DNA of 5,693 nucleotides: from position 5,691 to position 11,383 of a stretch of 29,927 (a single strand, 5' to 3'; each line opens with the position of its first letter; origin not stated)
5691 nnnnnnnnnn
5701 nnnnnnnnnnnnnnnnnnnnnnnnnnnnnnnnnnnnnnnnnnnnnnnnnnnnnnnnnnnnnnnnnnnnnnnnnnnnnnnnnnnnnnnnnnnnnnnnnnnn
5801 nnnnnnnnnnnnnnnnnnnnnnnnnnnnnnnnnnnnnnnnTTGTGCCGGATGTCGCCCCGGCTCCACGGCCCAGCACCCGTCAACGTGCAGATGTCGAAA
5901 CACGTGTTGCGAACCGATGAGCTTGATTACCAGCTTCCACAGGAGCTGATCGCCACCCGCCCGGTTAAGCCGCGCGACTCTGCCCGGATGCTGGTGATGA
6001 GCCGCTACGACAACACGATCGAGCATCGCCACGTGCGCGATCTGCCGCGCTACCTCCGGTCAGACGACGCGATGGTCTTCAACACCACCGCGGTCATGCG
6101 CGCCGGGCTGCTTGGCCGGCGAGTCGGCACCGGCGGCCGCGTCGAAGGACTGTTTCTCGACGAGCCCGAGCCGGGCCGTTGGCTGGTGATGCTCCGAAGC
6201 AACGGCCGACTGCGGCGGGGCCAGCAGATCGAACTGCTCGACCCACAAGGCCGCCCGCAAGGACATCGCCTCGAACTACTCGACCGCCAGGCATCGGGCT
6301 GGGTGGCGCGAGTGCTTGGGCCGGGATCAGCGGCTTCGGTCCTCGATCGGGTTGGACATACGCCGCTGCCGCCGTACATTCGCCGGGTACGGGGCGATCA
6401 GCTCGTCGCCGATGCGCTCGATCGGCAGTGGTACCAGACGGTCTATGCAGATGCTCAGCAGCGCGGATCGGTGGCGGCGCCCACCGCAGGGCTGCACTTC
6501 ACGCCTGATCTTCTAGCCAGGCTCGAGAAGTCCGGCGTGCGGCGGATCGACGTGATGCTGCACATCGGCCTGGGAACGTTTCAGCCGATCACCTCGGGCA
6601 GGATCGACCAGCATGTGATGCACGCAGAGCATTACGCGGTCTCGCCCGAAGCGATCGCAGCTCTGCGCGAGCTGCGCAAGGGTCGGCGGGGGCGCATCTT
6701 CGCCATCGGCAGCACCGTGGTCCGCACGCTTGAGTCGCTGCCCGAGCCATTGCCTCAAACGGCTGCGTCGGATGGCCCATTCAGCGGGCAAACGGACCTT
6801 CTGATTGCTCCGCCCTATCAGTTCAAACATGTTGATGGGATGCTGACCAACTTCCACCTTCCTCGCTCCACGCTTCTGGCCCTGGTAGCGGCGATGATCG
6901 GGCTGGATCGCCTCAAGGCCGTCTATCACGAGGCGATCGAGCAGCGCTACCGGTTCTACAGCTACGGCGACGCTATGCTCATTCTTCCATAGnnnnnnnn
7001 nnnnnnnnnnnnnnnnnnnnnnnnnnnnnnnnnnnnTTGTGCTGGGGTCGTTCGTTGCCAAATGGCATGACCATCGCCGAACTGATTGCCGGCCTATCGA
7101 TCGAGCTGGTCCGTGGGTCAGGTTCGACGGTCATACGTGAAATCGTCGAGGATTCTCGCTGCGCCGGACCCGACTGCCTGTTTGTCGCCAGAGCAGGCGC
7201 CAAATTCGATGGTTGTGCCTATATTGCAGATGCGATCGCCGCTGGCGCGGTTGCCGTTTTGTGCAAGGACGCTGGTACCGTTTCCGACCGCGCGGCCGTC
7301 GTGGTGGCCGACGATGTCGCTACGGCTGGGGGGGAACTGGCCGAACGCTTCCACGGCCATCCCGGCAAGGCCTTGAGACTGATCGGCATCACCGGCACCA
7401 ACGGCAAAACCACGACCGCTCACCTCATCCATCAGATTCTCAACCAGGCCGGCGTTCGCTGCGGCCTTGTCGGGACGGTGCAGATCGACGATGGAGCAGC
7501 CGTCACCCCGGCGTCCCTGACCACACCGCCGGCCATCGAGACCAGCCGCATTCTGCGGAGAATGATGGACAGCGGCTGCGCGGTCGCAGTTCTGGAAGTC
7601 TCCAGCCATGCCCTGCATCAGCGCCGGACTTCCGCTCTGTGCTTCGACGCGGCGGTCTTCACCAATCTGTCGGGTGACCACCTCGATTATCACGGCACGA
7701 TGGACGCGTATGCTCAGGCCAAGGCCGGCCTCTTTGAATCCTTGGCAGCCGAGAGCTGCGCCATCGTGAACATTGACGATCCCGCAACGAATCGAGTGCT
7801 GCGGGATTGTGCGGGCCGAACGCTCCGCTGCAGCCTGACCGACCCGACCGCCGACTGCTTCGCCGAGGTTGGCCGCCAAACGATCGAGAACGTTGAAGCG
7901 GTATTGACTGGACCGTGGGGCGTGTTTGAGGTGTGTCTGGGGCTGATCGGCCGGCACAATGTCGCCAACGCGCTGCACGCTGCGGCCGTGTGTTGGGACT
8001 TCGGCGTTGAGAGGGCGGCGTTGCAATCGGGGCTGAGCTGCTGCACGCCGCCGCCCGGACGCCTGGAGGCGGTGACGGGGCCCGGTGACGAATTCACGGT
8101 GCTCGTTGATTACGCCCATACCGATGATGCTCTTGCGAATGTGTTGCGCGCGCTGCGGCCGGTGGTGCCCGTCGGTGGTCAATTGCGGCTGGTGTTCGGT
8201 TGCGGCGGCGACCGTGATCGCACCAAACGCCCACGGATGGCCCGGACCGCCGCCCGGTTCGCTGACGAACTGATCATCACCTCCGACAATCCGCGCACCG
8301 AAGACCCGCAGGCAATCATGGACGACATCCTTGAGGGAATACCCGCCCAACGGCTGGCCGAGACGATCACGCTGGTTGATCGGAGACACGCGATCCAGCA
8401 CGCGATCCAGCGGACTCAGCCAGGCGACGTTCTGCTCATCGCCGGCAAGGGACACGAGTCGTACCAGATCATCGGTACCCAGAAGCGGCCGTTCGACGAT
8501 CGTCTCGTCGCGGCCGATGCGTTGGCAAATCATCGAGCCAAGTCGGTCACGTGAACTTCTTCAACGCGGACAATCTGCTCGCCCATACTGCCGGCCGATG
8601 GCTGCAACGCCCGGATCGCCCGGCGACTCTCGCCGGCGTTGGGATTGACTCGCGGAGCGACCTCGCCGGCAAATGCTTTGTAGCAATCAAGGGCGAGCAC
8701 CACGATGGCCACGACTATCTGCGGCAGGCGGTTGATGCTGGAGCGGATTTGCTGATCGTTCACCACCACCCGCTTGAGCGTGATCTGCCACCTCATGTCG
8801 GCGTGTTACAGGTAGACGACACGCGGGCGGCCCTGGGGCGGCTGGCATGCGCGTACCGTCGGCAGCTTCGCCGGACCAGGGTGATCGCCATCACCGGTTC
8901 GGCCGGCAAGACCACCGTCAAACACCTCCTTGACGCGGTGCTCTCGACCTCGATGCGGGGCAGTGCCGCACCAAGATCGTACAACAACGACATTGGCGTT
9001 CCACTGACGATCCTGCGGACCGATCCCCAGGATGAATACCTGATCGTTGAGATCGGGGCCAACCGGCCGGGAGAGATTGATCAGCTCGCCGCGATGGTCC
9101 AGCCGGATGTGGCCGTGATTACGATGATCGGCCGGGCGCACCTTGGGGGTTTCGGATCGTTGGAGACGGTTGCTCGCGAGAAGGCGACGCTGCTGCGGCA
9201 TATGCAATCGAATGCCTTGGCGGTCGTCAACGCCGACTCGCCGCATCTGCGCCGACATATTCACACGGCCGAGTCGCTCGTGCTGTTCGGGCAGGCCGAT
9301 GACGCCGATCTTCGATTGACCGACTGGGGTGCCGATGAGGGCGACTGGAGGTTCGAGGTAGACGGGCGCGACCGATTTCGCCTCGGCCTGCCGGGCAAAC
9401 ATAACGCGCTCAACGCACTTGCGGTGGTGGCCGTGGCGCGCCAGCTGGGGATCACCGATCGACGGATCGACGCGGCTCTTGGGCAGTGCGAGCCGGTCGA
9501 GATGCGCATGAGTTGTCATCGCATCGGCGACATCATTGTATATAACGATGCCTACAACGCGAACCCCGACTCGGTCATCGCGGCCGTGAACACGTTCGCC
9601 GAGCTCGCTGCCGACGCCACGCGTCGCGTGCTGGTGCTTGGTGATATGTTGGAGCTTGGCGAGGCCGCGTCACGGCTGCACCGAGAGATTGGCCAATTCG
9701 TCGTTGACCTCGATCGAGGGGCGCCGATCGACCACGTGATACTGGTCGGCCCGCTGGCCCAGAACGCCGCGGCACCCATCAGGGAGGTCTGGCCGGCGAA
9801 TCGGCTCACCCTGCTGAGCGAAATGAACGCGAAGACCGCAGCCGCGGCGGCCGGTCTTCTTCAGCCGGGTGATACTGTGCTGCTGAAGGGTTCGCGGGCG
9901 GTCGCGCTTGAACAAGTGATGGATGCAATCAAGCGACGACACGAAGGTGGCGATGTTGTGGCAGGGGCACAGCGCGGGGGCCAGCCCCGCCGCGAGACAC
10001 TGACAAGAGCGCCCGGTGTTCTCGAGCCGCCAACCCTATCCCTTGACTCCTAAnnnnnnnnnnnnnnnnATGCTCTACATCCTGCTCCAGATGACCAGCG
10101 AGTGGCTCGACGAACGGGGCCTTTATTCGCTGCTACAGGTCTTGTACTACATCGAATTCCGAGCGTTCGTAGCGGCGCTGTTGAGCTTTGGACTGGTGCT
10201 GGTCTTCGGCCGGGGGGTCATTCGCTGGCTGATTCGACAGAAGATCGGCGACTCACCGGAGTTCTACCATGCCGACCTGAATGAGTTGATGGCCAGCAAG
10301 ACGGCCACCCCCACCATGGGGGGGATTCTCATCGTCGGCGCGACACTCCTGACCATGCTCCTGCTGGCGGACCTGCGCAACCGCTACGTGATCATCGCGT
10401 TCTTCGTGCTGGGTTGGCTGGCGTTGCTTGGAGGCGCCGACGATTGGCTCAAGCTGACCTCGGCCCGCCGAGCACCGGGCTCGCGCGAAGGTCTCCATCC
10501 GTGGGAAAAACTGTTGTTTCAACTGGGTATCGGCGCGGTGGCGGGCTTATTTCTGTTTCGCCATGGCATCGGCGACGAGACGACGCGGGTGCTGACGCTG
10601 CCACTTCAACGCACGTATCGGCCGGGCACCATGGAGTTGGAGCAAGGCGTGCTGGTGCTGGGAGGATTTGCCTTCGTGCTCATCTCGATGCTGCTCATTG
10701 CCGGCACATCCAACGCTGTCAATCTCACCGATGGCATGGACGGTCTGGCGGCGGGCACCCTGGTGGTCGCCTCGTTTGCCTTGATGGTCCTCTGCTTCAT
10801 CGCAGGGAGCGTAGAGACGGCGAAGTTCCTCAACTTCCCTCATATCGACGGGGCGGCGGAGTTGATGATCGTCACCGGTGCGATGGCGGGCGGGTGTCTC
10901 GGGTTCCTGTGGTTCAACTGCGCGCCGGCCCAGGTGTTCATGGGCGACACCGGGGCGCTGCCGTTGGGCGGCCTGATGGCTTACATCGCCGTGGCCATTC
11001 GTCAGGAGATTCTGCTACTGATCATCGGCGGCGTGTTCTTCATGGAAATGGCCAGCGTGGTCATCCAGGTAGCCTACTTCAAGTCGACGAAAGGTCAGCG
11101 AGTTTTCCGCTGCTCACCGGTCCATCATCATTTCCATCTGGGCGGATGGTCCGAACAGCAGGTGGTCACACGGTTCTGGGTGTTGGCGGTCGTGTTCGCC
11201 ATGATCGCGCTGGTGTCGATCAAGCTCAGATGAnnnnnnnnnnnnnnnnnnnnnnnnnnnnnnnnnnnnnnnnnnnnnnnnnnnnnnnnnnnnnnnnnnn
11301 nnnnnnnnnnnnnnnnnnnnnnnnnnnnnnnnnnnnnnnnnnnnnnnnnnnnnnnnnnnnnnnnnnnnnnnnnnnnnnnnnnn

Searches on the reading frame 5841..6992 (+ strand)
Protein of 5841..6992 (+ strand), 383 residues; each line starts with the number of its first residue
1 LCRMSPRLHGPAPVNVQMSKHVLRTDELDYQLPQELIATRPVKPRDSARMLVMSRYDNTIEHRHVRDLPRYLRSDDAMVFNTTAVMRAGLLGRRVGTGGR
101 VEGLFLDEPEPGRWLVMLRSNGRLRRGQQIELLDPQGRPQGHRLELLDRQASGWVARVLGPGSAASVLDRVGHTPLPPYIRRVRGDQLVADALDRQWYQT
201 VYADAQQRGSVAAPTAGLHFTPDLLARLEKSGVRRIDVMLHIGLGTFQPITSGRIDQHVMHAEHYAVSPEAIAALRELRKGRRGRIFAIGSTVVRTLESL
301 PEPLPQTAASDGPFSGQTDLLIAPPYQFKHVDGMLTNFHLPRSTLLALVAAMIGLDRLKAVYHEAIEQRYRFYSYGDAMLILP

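Call 26: search_protein_families(library=pfam, proteins=[window:5841-6992:+], max_evalue=0.001)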
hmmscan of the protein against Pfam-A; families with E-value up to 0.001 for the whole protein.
window:5841-6992:+ (383 aa): 1 family
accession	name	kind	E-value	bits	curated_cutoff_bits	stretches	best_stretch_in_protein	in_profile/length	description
PF02547.20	Queuosine_synth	-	3.9e-114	381.6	25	1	26-381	2-322/322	Queuosine biosynthesis protein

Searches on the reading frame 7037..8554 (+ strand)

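Call 26: search_protein_families(library=pfam, proteins=[window:7037-8554:+], max_evalue=0.001)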
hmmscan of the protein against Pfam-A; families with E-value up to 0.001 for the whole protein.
window:7037-8554:+ (505 aa): 3 families
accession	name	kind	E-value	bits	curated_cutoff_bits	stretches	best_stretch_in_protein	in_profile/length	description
PF08245.18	Mur_ligase_M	-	1.5e-51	175.6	24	1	118-319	1-200/200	Mur ligase middle domain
PF02875.26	Mur_ligase_C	-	2.3e-30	106.5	28.4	1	341-472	1-127/127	Mur ligase, glutamate ligase domain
PF01225.30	Mur_ligase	-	5.7e-07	30.2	21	1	36-94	5-83/95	Mur ligase family, catalytic domain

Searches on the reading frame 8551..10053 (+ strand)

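Call 25: search_protein_families(library=pfam, proteins=[window:8551-10053:+], max_evalue=0.001)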
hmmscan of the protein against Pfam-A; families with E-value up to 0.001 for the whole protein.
window:8551-10053:+ (500 aa): 3 families
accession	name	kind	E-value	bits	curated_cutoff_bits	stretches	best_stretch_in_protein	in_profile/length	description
PF08245.18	Mur_ligase_M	-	7.8e-39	134.1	24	1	114-296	1-200/200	Mur ligase middle domain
PF02875.26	Mur_ligase_C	-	1.3e-17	65.3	28.4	1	319-449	2-127/127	Mur ligase, glutamate ligase domain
PF01225.30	Mur_ligase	-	4.7e-09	36.9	21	1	28-103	3-95/95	Mur ligase family, catalytic domain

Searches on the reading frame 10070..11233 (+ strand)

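Call 25: search_protein_families(library=pfam, proteins=[window:10070-11233:+], max_evalue=0.001)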
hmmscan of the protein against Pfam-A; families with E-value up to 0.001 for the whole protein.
window:10070-11233:+ (387 aa): 1 family
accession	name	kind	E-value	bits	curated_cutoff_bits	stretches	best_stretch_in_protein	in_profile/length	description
PF00953.26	Glycos_transf_4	-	4.8e-30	105.1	27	1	110-309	4-158/160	Glycosyl transferase family 4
